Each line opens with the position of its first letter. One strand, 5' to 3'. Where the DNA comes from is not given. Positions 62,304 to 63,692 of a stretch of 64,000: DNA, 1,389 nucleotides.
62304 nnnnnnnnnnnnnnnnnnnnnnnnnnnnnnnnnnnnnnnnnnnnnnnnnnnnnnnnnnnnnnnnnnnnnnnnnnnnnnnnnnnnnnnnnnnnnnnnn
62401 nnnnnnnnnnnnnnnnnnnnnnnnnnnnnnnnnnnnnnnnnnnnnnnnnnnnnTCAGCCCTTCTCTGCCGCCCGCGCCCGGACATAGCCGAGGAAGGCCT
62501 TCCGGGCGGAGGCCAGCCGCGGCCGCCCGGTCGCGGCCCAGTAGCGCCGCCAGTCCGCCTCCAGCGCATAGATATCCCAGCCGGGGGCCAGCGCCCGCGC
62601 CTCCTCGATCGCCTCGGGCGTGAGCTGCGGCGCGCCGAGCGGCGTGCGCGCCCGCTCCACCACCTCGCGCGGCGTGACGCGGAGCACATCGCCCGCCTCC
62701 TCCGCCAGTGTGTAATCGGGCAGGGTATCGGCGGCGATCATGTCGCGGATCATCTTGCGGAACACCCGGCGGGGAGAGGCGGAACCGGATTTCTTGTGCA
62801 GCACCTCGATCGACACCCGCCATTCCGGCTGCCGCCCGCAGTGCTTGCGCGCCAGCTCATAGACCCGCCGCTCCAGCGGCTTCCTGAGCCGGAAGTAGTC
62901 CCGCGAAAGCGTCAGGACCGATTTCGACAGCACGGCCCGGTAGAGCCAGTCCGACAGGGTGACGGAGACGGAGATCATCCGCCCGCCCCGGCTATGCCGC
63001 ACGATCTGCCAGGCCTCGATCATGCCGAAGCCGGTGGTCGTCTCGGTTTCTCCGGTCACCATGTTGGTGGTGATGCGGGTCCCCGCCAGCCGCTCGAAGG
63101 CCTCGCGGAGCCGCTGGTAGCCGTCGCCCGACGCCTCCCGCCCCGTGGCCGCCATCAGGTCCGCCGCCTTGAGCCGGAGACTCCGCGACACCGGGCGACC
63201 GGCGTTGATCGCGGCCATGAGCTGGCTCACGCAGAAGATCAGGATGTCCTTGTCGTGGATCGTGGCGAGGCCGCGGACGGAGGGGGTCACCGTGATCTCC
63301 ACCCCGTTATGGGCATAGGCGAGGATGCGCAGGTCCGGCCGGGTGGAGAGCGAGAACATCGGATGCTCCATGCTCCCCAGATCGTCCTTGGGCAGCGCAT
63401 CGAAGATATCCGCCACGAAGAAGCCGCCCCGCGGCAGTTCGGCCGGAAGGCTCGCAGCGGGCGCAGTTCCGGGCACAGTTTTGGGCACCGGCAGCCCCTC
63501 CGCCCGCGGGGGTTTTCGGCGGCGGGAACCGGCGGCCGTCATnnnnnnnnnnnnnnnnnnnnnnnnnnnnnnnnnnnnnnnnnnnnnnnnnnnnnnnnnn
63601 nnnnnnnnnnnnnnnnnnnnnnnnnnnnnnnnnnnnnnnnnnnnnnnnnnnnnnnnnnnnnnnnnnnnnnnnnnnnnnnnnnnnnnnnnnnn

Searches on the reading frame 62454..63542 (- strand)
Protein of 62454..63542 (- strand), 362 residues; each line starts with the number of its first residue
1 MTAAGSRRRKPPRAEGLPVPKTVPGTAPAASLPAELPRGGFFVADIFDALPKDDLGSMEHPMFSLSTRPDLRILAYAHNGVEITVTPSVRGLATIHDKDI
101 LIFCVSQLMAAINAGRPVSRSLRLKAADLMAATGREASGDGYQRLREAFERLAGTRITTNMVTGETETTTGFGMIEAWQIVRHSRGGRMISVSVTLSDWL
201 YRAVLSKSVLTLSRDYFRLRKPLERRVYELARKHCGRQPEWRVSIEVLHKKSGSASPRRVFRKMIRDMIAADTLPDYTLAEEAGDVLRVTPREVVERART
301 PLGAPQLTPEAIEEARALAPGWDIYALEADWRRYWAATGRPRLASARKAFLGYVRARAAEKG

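Call 4: search_protein_families(library=pfam, proteins=[window:62454-63542:-])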
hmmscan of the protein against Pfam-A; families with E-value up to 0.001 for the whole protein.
window:62454-63542:- (362 aa): 1 family
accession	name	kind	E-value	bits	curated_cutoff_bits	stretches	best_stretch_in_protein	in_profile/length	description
PF10134.15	RPA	-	3.2e-99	331.6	27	1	52-279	1-228/228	Replication initiator protein A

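Call 12: find_encoding_contigs(protein=window:62454-63542:-, flank=10000, max_places=6)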
Protein window:62454-63542:- (362 aa): 1 contig read that carries it; 1 place shown.
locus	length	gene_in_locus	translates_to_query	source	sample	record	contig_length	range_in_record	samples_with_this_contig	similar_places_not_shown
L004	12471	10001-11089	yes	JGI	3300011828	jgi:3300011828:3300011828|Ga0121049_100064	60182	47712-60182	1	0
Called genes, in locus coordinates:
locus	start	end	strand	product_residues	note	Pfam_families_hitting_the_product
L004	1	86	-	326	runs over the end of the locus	PF01073:3Beta_HSD, PF01370:Epimerase, PF02719:Polysacc_synt_2, PF04321:RmlD_sub_bind, PF13460:NAD_binding_10 (faint), PF16363:GDP_Man_Dehyd, PF07993:NAD_binding_4 (weak)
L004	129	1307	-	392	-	PF13439:Glyco_transf_4 (weak), PF13579:Glyco_trans_4_4, PF20706:GT4-conflict (weak), PF00534:Glycos_transf_1, PF13692:Glyco_trans_1_4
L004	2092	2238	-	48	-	-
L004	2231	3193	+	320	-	PF01757:Acyl_transf_3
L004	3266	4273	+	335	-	PF01757:Acyl_transf_3, PF07786:HGSNAT_cat (weak)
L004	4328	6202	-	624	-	-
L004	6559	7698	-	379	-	PF02195:ParB_N (faint)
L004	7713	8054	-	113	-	-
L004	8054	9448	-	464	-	PF01656:CbiA, PF09140:MipZ (weak), PF10609:ParA (weak), PF13614:AAA_31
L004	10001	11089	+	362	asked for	PF10134:RPA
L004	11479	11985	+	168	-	-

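Call 33: search_protein_families(library=pfam, proteins=[L004:6559-7698:-, L004:8054-9448:-, L004:7713-8054:-], max_evalue=0.01)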
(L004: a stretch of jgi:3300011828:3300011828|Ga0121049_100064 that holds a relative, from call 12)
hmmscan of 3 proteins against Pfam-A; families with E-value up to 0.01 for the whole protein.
L004:6559-7698:- (379 aa): 0 families

L004:8054-9448:- (464 aa): 6 families
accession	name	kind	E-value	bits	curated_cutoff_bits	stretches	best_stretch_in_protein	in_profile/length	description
PF13614.12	AAA_31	-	5.1e-29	101.9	27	1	138-332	2-157/177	AAA domain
PF01656.29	CbiA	-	1.5e-16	60.9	25.4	1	140-379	1-86/125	CobQ/CobB/MinD/ParA nucleotide binding domain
PF09140.17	MipZ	-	2.8e-12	46.9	20.7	2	139-187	2-51/262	ATPase MipZ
PF10609.15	ParA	-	1.1e-07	32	27.1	1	138-186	4-53/246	NUBPL iron-transfer P-loop NTPase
PF02374.21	ArsA_ATPase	-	2.5e-05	24.1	24.3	1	146-189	9-52/305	Anion-transporting ATPase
PF06564.18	CBP_BcsQ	-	5.8e-05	23.2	21.3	1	138-184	2-48/234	Cellulose biosynthesis protein BcsQ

L004:7713-8054:- (113 aa): 0 families

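Call 34: search_protein_families(library=ncbifam, proteins=[L004:6559-7698:-, L004:8054-9448:-, window:62454-63542:-], max_evalue=0.1)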
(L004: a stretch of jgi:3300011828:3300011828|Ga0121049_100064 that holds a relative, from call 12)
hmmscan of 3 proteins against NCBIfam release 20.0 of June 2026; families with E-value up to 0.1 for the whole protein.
L004:6559-7698:- (379 aa): 6 families
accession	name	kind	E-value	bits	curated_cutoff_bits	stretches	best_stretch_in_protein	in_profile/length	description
TIGR03454.1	partition_RepB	equivalog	1e-13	51.4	201.5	2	61-126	36-106/325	plasmid partitioning protein RepB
TIGR00180.1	parB_part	domain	3.6e-06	26.9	58.45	1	162-240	51-119/186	ParB/RepB/Spo0J family partition protein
TIGR03764.1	ICE_PFGI_1_parB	hypoth_equivalog_domain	1.1e-05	25.3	143.75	1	173-233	66-126/260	ParB family protein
NF010440.0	PRK13866.1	equivalog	1.4e-05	24.5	522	2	161-246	111-185/336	plasmid partitioning protein RepB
TIGR03734.1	PRTRC_parB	hypoth_equivalog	0.0085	14.7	278.6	1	160-251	44-121/555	PRTRC system ParB family protein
TIGR04285.1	nucleoid_noc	exception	0.04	13.3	315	0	166-230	49-105/255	nucleoid occlusion protein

L004:8054-9448:- (464 aa): 27 families (the best 25 are shown)
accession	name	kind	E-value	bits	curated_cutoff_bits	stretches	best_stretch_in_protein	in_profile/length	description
TIGR03453.1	partition_RepA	equivalog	4.3e-59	200.3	348.45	2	55-187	25-154/387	plasmid partitioning protein RepA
NF010443.0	PRK13869.1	subfamily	3.6e-37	128.1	446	2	56-185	41-169/405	plasmid-partitioning protein RepA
NF010259.0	PRK13705.1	equivalog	2.5e-25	89.2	725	2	238-346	181-288/388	plasmid-partitioning protein SopA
NF041546.1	ParA_partition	equivalog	6.4e-20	71.6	180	2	139-182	1-44/203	ParA family partition ATPase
NF041283.1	PrgP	equivalog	4.7e-09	36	400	1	138-184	3-50/297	ParA superfamily DNA segregation protein PrgP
TIGR03371.1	cellulose_yhjQ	equivalog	2e-08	34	157.85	1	138-190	2-54/246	cellulose biosynthesis protein BcsQ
NF047398.1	AAA_KGGVGR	domain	1.5e-07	32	90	1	138-175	3-40/190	KGGVGR-motif variant AAA ATPase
TIGR01968.1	minD_bact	equivalog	1.5e-06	27.7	212.9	1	137-175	1-39/261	septum site-determining protein MinD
TIGR01007.1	eps_fam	subfamily_domain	5.4e-06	26.1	108.05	1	135-183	15-63/204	polysaccharide biosynthesis tyrosine autokinase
TIGR01969.1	minD_arch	subfamily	7.9e-06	25.2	201.75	1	139-175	2-38/251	cell division ATPase MinD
NF041136.1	MrpORP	equivalog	8.8e-06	25.2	450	1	140-179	8-47/365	iron-sulfur cluster carrier protein MrpORP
TIGR00345.1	GET3_arsA_TRC40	subfamily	1.3e-05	24.9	135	1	146-188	5-47/299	TRC40/GET3/ArsA family transport-energizing ATPase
NF053622.1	ATPseBagAMYCTU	equivalog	1.4e-05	24.7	400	1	144-185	13-54/325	ATPase BagA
NF008669.0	PRK11670.1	equivalog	1.4e-05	24.2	348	1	138-181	108-152/369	iron-sulfur cluster carrier protein ApbC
NF053621.1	ATPseBagBMYCTU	equivalog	2.3e-05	23.6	521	1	139-176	13-50/371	ATPase BagB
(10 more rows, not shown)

window:62454-63542:- (362 aa): 0 families

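Call 35: search_solved_structures(query=L004:6559-7698:-, max_evalue=10, show_alignments=2)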
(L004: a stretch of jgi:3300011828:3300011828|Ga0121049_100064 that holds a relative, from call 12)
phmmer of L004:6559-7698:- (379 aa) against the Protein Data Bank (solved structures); distinct sequences matched with E-value up to 10: 3.
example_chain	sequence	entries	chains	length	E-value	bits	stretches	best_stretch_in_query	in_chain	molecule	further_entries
6u5v_A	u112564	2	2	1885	2.5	10.5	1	13-88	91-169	Fatty acid synthase subunit alpha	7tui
9d47_C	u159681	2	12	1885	2.5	10.5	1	13-88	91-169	Fatty acid synthase subunit alpha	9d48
6u5w_A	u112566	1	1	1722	6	9.2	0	13-91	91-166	Fatty acid synthase subunit alpha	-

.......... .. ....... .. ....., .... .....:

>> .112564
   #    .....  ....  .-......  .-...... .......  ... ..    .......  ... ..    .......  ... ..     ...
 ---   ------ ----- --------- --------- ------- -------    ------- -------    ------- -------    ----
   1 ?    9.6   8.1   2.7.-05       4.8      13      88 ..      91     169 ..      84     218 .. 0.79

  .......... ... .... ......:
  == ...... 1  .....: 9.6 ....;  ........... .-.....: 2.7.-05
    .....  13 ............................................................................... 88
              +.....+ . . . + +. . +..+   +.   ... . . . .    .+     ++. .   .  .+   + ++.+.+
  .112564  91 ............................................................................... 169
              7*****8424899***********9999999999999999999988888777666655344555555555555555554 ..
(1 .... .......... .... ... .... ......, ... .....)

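Call 38: search_solved_structures(query=A1, max_evalue=1, show_alignments=2)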
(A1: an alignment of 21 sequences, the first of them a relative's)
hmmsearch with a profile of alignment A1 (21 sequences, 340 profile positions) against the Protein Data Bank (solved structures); distinct sequences matched with E-value up to 1: 10.
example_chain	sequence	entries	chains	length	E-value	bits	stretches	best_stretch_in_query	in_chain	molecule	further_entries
6ky4_A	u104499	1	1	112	8.4e-08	35.3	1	65-134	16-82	Sulfiredoxin, chloroplastic/mitochondrial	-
7ol9_A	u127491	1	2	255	3.3e-06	30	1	85-187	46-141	Nucleoid occlusion protein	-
6ryk_A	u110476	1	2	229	4.7e-06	29.5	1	90-142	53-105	ParB-like nuclease domain protein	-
7ng0_A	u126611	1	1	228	6.6e-06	29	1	85-289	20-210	Nucleoid occlusion protein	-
7nfu_A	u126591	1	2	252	9.8e-06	28.5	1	84-289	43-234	Nucleoid occlusion protein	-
4umk_A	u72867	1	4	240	1.4e-05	28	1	88-227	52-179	PROBABLE CHROMOSOME-PARTITIONING PROTEIN PARB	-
7o0n_A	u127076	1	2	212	0.0038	20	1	84-179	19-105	ParB family protein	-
7bnk_A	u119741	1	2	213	0.0058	19.4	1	83-179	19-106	ParB family protein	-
7bnr_A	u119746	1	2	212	0.0069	19.1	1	85-179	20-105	ParB family protein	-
6t1f_A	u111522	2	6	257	0.088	15.5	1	87-133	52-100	Chromosome-partitioning protein ParB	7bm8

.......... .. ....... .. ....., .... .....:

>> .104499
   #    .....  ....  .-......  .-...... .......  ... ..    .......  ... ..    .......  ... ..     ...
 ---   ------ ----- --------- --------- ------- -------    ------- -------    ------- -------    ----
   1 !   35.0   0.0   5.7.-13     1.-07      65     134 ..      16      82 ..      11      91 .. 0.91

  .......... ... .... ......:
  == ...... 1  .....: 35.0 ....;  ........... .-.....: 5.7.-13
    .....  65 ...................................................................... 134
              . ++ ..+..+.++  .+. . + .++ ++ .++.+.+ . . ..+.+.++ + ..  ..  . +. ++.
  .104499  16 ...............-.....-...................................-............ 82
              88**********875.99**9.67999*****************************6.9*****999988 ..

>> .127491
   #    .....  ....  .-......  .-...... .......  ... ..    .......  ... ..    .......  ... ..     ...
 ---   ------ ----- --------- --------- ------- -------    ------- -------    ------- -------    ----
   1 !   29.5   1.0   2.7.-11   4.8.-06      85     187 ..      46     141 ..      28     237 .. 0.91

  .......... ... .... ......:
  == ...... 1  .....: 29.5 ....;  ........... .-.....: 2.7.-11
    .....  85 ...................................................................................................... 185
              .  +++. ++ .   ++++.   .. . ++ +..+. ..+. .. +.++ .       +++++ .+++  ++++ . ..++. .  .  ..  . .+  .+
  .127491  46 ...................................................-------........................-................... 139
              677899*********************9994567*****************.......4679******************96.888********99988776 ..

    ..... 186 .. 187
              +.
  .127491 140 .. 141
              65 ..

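Call 39: search_protein_families(library=pfam, alignment_id=A1, max_evalue=0.1)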
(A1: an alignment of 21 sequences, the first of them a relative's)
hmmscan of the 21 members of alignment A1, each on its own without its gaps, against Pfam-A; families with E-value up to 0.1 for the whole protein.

A. member 1, L004:6559-7698:- (379 aa): 0 families

B. families by the number of members that match (of 21 scanned): 5 families
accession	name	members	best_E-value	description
PF02195.25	ParB_N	15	1.7e-08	ParB N-terminal domain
PF25803.1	Spectrin_SYNE1_2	1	0.014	Nesprin-1, spectrin repeats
PF13822.11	ACC_epsilon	1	0.043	Acyl-CoA carboxylase epsilon subunit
PF20812.2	PM2_P3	1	0.051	Bacteriophage PM2, Viral membrane protein P3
PF20083.4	DUF6477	1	0.063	Family of unknown function (DUF6477)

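Call 62: search_dna_similar(query=L004:6559-7698:-, collection=plasmids, mode=protein, max_evalue=1e-8, max_rows=50, rows=spread)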
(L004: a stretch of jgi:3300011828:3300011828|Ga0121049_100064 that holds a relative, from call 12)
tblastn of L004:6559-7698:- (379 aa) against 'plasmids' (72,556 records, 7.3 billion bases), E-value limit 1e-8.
Records with a match: 594; places in all: 603; records where one place covers at least 80% of the query: 0.
Best place of each record, by identity: <60% 594.
By first word of the organism name: Phaeobacter 175; Pseudosulfitobacter 90; Paracoccus 57; Leisingera 42; Sulfitobacter 38; Cereibacter 24; Thioclava 11; Ruegeria 10; Ketogulonicigenium 10; Rhodobacteraceae 9; and 46 more.
By predicted mobility (MOB-suite, as given by PLSDB): non-mobilizable 557; mobilizable 25; conjugative 12.
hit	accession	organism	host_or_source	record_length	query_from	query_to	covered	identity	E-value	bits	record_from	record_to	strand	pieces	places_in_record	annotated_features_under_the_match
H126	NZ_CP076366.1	Gemmobacter fulvus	cell culture,Anabaena culture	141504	80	378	79%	49.5%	5e-63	225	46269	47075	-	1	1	ParB N-terminal domain-containing protein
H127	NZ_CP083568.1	Sulfitobacter sp. W027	-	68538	80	375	78%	46.3%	2e-55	202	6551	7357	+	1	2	ParB N-terminal domain-containing protein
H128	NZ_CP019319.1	Tateyamaria omphalii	Single cell,seawater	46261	91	379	76%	44.4%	7e-52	192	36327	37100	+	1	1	ParB N-terminal domain-containing protein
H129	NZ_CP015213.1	Cereibacter sphaeroides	Cereibacter sphaeroides 2.4.1,single ...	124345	80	293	56%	57.9%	6e-64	228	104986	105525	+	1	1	ParB N-terminal domain-containing protein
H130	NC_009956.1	Dinoroseobacter shibae DFL 12 = DSM 16493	-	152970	80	292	56%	54.0%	1e-56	206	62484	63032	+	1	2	ParB N-terminal domain-containing protein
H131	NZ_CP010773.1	Phaeobacter piscinae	cell culture,fish larvae aquaculture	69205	80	291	56%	51.9%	2e-54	200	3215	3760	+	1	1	ParB N-terminal domain-containing protein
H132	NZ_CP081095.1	Leisingera caerulea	-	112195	80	328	66%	43.4%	2e-50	188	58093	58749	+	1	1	ParB N-terminal domain-containing protein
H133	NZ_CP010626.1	Phaeobacter inhibens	cell culture,fish larvae aquaculture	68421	80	291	56%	50.5%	9e-52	192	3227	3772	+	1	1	ParB N-terminal domain-containing protein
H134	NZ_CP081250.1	Phaeobacter inhibens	-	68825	80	291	56%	50.5%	9e-52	192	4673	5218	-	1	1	ParB N-terminal domain-containing protein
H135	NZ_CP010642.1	Phaeobacter gallaeciensis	cell culture,clam aquaculture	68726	80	291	56%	50.5%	9e-52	192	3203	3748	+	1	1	ParB N-terminal domain-containing protein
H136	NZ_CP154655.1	Alloyangia pacifica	-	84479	80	293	56%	50.0%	1e-49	186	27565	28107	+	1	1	ParB N-terminal domain-containing protein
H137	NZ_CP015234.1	Tritonibacter mobilis F1926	cell culture,seawater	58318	80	293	56%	48.1%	1e-48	183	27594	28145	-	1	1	ParB N-terminal domain-containing protein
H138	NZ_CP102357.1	Paracoccus sp. SMMA_5_TC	pure culture,Lotus pond, a sulfur-borax ...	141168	80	291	56%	42.9%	3e-37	150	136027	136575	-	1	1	ParB N-terminal domain-containing protein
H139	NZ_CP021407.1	Pacificitalea manganoxidans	cell culture,sediment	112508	86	292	55%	43.0%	5e-39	155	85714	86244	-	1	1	ParB N-terminal domain-containing protein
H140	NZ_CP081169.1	Phaeobacter inhibens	-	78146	80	291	56%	41.3%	8e-33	137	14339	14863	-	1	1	ParB N-terminal domain-containing protein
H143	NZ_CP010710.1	Phaeobacter inhibens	cell culture,algae aquaculture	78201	80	291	56%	40.6%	5e-32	135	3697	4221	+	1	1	ParB N-terminal domain-containing protein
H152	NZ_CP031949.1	Phaeobacter inhibens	-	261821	80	341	69%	31.2%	4e-15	84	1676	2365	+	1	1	ParB/RepB/Spo0J family partition protein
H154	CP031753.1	Cereibacter sphaeroides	cell culture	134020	80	293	56%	36.9%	5e-23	108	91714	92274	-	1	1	chromosome partitioning protein ParB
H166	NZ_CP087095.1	Pseudosulfitobacter pseudonitzschiae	Skeletonema costatum,The surface ...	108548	80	291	56%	30.6%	4e-16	87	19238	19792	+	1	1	ParB N-terminal domain-containing protein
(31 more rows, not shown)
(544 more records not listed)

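Call 63: get_annotated_region(hit=H126, flank=4500)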
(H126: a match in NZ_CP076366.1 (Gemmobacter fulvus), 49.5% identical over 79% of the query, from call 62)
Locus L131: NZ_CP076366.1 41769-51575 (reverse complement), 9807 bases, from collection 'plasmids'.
description: Gemmobacter fulvus strain con5 plasmid p5, complete sequence
organism: Gemmobacter fulvus (NCBI taxid 2840474)
taxonomy: Bacteria; Pseudomonadota; Alphaproteobacteria; Rhodobacterales; Paracoccaceae; Gemmobacter; Gemmobacter fulvus
host: -; source: cell culture,Anabaena culture; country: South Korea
typing (MOB-suite, as given by PLSDB): non-mobilizable; replicon rep_cluster_252
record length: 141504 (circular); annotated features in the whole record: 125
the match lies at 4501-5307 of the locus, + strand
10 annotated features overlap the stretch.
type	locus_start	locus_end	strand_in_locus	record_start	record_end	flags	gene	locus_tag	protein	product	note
CDS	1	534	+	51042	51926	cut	rfbA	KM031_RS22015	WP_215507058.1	glucose-1-phosphate thymidylyltransferase RfbA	GO:0019305 - dTDP-rhamnose biosynthetic process [Evidence IEA]; GO:0009243 - O antigen biosynthetic process [Evidence ...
CDS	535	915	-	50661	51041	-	-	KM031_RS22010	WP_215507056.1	DUF4376 domain-containing protein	-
CDS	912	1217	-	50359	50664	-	-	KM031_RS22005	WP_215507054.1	hypothetical protein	-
CDS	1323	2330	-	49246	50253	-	-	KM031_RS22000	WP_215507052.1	replication initiator protein A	-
CDS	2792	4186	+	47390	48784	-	-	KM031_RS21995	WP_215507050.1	AAA family ATPase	-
CDS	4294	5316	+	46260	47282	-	-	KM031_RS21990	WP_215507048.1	ParB N-terminal domain-containing protein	-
CDS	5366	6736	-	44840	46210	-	-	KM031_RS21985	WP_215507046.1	phosphomannomutase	-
CDS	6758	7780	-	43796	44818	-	-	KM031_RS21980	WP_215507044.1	hypothetical protein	-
CDS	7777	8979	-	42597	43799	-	-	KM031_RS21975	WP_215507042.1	hypothetical protein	-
CDS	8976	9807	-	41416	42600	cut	-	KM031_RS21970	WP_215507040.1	glycosyltransferase family A protein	-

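Call 64: get_annotated_region(hit=H138, flank=4500)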
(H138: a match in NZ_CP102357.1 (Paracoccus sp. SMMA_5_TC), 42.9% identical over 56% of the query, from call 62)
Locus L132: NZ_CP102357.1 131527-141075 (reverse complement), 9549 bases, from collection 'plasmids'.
description: Paracoccus sp. SMMA_5_TC plasmid pNSM5TCb, complete sequence
organism: Paracoccus sp. SMMA_5_TC (NCBI taxid 2654280)
taxonomy: Bacteria; Pseudomonadota; Alphaproteobacteria; Rhodobacterales; Paracoccaceae; Paracoccus; Paracoccus sp. SMMA 5 TC
host: -; source: pure culture,Lotus pond, a sulfur-borax hot spring; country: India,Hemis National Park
typing (MOB-suite, as given by PLSDB): non-mobilizable; replicon rep_cluster_229
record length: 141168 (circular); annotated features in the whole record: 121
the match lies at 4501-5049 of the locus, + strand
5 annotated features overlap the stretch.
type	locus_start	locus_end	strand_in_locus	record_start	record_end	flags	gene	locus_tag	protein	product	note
CDS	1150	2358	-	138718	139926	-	-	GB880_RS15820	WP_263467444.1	replication initiation protein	GO:0006270 - DNA replication initiation [Evidence IEA]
CDS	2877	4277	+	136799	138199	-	-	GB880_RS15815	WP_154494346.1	AAA family ATPase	-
CDS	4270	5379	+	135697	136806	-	-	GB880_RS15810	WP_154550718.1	ParB N-terminal domain-containing protein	-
CDS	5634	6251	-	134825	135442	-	-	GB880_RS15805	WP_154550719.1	TetR/AcrR family transcriptional regulator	GO:0006355 - regulation of DNA-templated transcription [Evidence IEA]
CDS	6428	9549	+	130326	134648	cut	-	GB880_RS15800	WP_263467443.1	DUF4011 domain-containing protein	-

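Call 65: get_annotated_region(hit=H143, flank=4500)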
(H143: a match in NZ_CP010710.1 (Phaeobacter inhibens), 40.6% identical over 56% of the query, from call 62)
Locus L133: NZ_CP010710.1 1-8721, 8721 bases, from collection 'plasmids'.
description: Phaeobacter inhibens strain P66 plasmid pP66_e, complete sequence
organism: Phaeobacter inhibens (NCBI taxid 221822)
taxonomy: Bacteria; Pseudomonadota; Alphaproteobacteria; Rhodobacterales; Roseobacteraceae; Phaeobacter; Phaeobacter inhibens
host: -; source: cell culture,algae aquaculture; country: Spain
typing (MOB-suite, as given by PLSDB): non-mobilizable; replicon rep_cluster_288
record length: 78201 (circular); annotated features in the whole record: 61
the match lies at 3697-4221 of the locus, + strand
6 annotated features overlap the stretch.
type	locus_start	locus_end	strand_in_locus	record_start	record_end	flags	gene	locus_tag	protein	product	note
CDS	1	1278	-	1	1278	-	-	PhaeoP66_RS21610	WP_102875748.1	replication initiation protein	GO:0006270 - DNA replication initiation [Evidence IEA]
CDS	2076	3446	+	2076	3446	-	-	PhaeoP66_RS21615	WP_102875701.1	AAA family ATPase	-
CDS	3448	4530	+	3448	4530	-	-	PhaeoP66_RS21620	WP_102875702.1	ParB N-terminal domain-containing protein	-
CDS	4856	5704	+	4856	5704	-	-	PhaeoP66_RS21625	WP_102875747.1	PRC-barrel domain-containing protein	GO:0019684 - photosynthesis, light reaction [Evidence IEA]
CDS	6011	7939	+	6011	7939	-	-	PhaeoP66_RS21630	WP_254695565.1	transporter substrate-binding domain-containing protein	-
CDS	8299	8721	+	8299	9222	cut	-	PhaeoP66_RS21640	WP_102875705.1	hypothetical protein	-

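Call 66: get_annotated_region(hit=H152, flank=4500)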
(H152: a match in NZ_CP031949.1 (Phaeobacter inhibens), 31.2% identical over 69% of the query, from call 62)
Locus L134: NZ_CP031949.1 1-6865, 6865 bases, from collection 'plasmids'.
description: Phaeobacter inhibens strain BS107 plasmid unnamed1, complete sequence
organism: Phaeobacter inhibens (NCBI taxid 221822)
taxonomy: Bacteria; Pseudomonadota; Alphaproteobacteria; Rhodobacterales; Roseobacteraceae; Phaeobacter; Phaeobacter inhibens
host: -; source: -; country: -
typing (MOB-suite, as given by PLSDB): non-mobilizable; replicon rep_cluster_377
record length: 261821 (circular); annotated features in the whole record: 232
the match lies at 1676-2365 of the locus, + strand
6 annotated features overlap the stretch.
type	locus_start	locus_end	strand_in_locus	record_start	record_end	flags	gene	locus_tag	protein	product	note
CDS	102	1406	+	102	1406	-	-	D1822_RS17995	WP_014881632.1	AAA family ATPase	-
CDS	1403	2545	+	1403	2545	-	-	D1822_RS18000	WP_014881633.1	ParB/RepB/Spo0J family partition protein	-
CDS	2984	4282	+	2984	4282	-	-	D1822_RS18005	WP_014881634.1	family 16 glycosylhydrolase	GO:0005975 - carbohydrate metabolic process [Evidence IEA]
CDS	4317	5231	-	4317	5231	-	-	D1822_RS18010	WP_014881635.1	sulfotransferase domain-containing protein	-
CDS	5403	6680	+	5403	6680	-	-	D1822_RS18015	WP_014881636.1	glycosyltransferase family 2 protein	-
CDS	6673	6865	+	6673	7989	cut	-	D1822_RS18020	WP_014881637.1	glycosyltransferase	-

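Call 67: get_annotated_region(hit=H154, flank=4500)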
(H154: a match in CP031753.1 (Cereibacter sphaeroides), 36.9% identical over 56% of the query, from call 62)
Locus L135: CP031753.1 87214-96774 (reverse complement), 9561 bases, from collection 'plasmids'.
description: Cereibacter sphaeroides strain EBL0706 plasmid p.B, complete sequence
organism: Cereibacter sphaeroides (NCBI taxid 1063)
taxonomy: Bacteria; Pseudomonadota; Alphaproteobacteria; Rhodobacterales; Paracoccaceae; Cereibacter; Cereibacter sphaeroides
host: -; source: cell culture; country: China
typing (MOB-suite, as given by PLSDB): non-mobilizable; replicon rep_cluster_369
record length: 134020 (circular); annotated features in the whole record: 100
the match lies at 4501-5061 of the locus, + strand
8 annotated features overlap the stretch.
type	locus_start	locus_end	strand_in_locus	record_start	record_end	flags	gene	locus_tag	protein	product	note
CDS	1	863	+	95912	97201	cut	-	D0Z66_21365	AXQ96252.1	sensor histidine kinase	-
CDS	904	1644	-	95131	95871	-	-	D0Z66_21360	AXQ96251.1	uroporphyrinogen-III synthase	-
CDS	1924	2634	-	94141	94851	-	-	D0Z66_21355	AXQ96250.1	hypothetical protein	-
CDS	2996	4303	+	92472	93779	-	-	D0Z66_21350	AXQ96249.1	chromosome partitioning protein ParA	-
CDS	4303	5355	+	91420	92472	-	-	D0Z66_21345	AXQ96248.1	chromosome partitioning protein ParB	-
CDS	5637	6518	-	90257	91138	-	-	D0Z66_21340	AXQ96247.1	recombinase family protein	-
CDS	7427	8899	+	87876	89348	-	-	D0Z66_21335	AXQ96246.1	MloB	-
CDS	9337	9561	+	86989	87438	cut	-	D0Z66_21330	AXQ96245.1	transposase family protein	-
